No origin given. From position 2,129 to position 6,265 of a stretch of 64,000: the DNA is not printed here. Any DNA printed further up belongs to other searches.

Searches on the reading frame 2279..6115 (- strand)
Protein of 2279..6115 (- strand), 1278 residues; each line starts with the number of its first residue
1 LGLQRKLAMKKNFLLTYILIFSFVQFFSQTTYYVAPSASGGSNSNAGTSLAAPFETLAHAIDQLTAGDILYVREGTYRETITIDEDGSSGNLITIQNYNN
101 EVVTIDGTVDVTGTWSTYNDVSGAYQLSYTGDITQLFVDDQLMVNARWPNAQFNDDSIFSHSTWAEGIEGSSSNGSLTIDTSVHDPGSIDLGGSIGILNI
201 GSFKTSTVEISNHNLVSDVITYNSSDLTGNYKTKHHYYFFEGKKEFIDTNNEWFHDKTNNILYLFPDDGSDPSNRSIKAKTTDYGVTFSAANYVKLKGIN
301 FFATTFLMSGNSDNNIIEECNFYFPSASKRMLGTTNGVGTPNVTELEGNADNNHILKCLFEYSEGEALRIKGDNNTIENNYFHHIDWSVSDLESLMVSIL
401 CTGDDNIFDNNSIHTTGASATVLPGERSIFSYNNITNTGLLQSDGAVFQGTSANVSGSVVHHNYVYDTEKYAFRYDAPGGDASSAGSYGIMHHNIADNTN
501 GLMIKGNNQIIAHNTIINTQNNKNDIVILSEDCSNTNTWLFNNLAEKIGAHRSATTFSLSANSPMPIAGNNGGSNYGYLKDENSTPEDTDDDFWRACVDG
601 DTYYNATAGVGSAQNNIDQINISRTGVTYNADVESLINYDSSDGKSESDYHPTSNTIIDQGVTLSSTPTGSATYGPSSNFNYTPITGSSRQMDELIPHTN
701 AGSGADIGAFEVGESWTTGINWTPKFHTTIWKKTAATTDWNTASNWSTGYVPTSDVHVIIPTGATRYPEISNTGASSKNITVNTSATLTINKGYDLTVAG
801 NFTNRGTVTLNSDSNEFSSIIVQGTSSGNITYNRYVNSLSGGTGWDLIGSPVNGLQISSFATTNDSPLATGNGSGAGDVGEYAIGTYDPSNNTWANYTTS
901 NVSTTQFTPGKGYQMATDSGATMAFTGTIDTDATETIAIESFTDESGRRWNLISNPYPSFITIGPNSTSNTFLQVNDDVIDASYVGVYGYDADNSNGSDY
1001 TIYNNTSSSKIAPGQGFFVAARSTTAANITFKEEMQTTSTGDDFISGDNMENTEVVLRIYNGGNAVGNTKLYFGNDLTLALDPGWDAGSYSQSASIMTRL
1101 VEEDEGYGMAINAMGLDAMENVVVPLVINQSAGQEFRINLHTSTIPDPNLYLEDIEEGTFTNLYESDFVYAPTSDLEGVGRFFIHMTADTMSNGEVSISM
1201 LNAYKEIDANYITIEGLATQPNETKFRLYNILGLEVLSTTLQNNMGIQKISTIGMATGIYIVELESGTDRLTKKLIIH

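Call 55: search_protein_families(library=pfam, proteins=[window:2279-6115:-], max_evalue=0.00001)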
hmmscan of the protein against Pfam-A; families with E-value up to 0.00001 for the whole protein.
window:2279-6115:- (1278 aa): 1 family
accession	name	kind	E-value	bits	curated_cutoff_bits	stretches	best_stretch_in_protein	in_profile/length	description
PF18962.6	Por_Secre_tail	-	5.9e-07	30.1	27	1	1210-1277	8-75/75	Secretion system C-terminal sorting domain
